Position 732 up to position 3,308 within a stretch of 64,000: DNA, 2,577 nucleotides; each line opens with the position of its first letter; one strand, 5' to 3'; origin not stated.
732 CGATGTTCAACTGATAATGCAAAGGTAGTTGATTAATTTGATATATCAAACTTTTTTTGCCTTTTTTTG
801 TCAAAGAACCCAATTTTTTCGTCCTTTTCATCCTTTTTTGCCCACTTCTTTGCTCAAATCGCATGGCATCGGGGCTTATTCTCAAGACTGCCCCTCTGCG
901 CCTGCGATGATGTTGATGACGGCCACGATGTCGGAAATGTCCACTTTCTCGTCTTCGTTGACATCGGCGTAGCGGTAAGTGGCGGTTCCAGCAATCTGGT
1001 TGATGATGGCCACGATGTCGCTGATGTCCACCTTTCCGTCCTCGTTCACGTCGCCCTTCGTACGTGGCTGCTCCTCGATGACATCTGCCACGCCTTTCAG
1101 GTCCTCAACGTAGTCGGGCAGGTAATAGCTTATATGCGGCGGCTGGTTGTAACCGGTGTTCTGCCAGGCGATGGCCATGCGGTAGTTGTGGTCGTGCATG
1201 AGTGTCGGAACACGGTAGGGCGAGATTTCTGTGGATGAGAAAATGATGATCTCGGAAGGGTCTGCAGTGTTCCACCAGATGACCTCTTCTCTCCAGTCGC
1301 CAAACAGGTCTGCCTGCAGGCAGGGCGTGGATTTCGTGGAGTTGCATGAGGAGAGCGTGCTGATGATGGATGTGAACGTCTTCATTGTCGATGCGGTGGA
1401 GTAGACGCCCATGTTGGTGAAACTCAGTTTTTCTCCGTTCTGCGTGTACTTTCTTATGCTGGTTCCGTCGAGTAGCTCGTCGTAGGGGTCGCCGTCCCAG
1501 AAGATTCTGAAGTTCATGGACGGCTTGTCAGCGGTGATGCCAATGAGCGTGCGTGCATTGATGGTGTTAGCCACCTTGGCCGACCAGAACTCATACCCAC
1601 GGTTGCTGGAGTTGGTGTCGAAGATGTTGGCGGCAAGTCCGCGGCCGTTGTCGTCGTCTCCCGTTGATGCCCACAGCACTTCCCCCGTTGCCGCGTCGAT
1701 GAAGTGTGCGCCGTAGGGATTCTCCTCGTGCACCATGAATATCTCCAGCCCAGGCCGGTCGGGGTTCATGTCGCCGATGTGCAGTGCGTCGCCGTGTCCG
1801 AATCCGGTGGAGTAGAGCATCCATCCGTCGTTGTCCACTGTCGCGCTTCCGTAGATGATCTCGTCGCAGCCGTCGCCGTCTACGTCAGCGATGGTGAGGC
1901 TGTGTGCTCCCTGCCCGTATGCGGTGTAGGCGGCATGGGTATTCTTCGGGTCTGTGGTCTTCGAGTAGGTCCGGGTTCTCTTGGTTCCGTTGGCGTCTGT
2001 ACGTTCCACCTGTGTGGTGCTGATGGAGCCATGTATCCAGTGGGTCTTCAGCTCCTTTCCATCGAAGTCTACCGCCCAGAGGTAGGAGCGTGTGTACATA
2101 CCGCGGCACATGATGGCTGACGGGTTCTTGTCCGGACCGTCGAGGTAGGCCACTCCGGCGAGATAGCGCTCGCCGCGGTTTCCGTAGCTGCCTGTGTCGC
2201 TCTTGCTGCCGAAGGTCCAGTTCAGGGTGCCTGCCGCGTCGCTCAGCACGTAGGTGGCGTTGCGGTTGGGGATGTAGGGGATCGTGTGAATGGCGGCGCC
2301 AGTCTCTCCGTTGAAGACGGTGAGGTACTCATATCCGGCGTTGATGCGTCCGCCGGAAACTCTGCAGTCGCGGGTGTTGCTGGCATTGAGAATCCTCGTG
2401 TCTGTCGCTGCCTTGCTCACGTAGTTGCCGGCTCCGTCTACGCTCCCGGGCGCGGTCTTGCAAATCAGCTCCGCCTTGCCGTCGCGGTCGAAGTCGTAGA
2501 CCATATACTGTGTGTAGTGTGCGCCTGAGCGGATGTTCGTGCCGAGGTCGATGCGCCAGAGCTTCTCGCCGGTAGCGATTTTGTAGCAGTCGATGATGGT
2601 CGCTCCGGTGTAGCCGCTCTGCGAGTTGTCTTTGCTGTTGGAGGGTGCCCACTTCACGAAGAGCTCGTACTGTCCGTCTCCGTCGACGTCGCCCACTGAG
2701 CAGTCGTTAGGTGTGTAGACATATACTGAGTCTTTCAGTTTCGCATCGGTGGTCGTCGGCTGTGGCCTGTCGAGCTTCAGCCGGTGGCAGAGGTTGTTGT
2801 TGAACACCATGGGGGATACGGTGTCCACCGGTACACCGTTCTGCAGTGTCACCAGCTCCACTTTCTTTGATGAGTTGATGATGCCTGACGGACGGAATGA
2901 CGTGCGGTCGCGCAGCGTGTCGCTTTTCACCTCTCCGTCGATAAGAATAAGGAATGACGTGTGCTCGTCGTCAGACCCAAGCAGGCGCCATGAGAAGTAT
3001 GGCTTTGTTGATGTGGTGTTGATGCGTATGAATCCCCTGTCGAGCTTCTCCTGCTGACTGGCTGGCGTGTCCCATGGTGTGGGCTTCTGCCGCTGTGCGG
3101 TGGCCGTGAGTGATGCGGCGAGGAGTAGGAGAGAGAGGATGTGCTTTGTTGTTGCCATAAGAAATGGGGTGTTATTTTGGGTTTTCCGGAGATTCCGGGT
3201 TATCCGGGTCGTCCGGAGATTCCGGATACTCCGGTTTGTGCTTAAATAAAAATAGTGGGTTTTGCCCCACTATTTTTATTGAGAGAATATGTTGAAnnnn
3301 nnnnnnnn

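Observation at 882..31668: Dockerin-type modules tag four proteins of a Bacteroidales PUL, with no cohesin in sight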

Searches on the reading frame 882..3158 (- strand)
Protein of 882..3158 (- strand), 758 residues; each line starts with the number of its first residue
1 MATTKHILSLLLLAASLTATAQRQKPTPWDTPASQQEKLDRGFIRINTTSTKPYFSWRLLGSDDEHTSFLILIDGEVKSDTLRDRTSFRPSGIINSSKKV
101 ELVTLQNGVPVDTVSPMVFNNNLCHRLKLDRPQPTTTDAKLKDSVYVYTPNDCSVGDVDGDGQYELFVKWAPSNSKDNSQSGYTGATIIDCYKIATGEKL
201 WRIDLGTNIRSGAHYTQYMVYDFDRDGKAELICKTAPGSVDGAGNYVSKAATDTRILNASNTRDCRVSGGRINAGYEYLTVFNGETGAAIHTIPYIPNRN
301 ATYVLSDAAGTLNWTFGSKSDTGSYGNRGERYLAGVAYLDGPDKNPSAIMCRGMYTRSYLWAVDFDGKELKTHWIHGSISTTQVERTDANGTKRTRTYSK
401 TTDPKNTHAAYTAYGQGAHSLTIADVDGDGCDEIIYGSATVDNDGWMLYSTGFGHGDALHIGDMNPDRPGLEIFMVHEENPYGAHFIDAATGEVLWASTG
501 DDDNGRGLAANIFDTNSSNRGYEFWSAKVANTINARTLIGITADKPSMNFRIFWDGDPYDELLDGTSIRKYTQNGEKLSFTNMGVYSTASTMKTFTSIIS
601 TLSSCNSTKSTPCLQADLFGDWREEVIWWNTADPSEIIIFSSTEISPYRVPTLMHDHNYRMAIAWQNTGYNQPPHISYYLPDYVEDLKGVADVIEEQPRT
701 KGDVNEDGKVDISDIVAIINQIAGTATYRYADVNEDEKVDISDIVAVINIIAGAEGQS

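Call 6: search_protein_families(library=pfam, proteins=[window:882-3158:-], max_evalue=0.01)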
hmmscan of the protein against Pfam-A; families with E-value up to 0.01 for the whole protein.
window:882-3158:- (758 aa): 5 families
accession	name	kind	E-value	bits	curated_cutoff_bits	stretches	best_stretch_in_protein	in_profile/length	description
PF21348.3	RGL11_C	-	2.1e-167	558.3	27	2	407-684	224-484/490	Rhamnogalacturonan lyase family 11, C-terminal domain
PF01839.29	FG-GAP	-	2.4e-09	37.3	22.1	0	419-441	3-25/37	FG-GAP repeat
PF18370.7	RGI_lyase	-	2.6e-09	37.7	27.8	1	35-102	2-70/86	Rhamnogalacturonan I lyases beta-sheet domain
PF00404.24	Dockerin_1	-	5.8e-09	36.5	22.9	1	701-751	1-56/57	Dockerin type I domain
PF13517.12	FG-GAP_3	-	1e-06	29.6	26.9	0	412-435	38-60/61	FG-GAP-like repeat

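Call 35: search_protein_families(library=ncbifam, proteins=[window:882-3158:-], max_evalue=0.01)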
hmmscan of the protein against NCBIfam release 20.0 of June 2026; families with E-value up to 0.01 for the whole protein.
window:882-3158:- (758 aa): 0 families
